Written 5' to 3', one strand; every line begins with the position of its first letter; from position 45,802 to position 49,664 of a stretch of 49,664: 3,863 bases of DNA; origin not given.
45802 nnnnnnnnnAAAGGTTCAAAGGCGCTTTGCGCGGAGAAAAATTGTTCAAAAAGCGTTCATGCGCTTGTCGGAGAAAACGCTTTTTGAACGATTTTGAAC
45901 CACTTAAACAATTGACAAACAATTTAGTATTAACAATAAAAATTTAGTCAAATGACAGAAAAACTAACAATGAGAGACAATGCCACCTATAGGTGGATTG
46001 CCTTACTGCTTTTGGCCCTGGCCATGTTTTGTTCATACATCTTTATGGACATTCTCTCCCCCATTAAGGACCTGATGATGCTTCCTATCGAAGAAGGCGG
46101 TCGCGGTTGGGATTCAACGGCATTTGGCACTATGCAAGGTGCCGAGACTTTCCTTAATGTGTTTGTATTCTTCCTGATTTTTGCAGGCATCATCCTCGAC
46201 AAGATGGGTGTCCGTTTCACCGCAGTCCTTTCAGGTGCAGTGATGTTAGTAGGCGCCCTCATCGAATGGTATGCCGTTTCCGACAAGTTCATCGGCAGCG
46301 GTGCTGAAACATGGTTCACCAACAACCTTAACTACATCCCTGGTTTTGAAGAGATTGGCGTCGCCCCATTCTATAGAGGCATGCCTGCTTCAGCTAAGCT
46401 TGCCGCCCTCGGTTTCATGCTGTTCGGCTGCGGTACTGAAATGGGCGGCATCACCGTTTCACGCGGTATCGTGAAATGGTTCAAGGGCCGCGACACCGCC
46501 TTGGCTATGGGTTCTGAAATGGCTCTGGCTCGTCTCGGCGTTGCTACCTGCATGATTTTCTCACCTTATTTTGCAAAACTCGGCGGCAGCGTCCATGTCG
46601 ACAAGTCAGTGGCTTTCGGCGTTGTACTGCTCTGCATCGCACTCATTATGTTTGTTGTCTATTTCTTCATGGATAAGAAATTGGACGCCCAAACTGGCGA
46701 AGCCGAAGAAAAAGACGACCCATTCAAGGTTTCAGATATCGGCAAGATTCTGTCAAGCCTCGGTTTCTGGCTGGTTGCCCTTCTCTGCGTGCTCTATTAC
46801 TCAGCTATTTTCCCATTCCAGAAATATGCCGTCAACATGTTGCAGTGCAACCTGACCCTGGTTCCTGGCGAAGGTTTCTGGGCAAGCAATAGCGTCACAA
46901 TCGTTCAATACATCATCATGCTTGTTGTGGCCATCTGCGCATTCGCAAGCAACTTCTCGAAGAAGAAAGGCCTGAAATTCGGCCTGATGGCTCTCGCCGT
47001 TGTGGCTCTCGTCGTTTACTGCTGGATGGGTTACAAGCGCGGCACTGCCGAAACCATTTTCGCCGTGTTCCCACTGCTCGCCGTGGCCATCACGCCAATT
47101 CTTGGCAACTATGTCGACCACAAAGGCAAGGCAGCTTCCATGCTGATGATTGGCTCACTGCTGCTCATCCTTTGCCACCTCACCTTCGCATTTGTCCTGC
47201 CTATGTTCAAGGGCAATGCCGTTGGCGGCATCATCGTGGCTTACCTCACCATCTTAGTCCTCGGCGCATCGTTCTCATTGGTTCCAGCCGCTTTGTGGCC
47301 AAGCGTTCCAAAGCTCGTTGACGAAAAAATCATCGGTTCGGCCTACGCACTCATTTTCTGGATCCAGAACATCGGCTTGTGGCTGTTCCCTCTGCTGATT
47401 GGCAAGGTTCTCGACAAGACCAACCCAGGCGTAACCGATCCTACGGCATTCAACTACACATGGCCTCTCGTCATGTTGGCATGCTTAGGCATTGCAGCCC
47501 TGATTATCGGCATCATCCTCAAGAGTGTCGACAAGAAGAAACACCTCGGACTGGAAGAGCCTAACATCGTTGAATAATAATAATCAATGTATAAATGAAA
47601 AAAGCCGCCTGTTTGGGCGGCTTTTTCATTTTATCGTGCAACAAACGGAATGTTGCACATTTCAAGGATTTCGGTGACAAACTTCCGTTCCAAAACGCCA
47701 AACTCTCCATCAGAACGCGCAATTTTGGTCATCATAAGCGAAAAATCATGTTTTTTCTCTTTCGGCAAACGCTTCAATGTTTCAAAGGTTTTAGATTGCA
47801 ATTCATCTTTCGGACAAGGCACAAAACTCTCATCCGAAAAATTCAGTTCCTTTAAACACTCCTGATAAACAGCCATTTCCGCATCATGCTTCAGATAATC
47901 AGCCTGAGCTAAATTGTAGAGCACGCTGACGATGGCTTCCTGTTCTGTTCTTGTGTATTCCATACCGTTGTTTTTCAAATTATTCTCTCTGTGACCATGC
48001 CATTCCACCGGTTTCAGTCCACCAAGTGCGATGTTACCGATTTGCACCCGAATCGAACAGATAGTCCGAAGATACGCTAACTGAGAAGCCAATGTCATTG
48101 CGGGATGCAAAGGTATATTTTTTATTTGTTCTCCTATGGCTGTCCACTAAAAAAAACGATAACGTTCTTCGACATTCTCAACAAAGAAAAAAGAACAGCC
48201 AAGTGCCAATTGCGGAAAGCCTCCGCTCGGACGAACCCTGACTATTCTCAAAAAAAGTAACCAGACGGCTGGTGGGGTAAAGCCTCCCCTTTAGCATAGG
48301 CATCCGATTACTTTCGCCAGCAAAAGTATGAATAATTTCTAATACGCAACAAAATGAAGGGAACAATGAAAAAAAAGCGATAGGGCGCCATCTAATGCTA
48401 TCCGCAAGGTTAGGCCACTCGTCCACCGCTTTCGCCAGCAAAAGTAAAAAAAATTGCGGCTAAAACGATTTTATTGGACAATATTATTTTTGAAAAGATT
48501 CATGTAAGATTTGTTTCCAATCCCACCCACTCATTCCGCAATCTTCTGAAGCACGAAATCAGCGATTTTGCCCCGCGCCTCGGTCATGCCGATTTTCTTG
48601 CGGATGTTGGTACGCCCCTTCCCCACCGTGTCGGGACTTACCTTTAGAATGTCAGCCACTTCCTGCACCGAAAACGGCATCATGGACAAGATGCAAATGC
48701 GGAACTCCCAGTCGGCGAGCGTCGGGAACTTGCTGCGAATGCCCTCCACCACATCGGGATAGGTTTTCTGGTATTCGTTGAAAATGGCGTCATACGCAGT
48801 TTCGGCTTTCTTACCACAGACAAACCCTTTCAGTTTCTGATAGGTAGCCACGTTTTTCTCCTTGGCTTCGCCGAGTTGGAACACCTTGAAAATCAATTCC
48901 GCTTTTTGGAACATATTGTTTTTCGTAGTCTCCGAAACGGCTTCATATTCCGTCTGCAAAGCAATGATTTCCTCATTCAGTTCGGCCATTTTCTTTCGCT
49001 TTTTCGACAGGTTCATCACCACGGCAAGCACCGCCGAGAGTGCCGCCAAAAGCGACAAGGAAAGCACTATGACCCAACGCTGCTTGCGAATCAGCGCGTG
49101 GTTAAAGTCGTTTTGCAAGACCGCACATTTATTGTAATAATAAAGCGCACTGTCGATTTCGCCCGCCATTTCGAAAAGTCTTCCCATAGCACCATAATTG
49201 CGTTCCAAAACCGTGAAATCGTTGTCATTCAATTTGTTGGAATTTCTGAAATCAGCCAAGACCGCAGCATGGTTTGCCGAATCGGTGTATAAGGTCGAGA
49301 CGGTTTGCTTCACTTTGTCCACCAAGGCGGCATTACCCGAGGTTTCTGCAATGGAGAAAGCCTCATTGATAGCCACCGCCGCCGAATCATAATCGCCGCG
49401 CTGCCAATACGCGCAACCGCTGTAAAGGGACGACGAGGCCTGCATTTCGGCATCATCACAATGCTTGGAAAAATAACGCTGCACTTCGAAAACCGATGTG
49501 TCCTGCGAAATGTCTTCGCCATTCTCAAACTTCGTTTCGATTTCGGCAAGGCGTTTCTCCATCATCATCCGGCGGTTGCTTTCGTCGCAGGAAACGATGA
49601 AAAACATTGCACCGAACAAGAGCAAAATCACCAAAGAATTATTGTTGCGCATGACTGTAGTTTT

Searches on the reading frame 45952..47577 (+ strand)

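Call 9: search_protein_families(library=pfam, max_evalue=0.01, proteins=[window:45952-47577:+])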
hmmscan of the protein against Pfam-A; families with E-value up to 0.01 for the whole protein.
window:45952-47577:+ (541 aa): 1 family
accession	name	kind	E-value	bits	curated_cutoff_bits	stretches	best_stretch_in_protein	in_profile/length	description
PF07690.21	MFS_1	-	1.6e-20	73.8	33.4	2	21-360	1-289/347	Major Facilitator Superfamily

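Call 10: search_protein_families(library=ncbifam, max_evalue=0.01, proteins=[window:45952-47577:+])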
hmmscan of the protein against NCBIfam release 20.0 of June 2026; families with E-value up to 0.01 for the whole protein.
window:45952-47577:+ (541 aa): 0 families

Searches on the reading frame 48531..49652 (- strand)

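Call 9: search_protein_families(library=pfam, max_evalue=0.01, proteins=[window:48531-49652:-])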
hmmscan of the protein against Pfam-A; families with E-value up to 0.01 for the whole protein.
window:48531-49652:- (373 aa): 6 families
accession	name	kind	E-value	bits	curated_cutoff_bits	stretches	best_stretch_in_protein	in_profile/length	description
PF07719.23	TPR_2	-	1.8e-05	24.9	27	0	79-103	8-32/34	Tetratricopeptide repeat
PF00515.34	TPR_1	-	0.00053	20.1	27.8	0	79-103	8-32/34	Tetratricopeptide repeat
PF13424.12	TPR_12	-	0.00094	19.8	30.1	0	152-176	47-71/77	Tetratricopeptide repeat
PF00196.25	GerE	-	0.0038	17.3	23.5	1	328-357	19-48/57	Bacterial regulatory proteins, luxR family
PF13428.12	TPR_14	-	0.008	17.2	23.5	0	81-105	10-34/44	Tetratricopeptide repeat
PF13181.12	TPR_8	-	0.0081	16.7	25.7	0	79-103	8-32/34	Tetratricopeptide repeat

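Call 10: search_protein_families(library=ncbifam, max_evalue=0.01, proteins=[window:48531-49652:-])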
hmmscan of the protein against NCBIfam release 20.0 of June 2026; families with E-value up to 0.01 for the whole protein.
window:48531-49652:- (373 aa): 2 families
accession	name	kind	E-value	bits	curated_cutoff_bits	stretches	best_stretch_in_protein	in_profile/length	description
NF053779.1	BT3442_fam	equivalog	1.7e-15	56.8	940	2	214-357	418-548/563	BT3442 family protein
NF053520.1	HK_Porph_FimS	equivalog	1.1e-05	24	600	1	61-227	233-392/618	sensor histidine kinase FimS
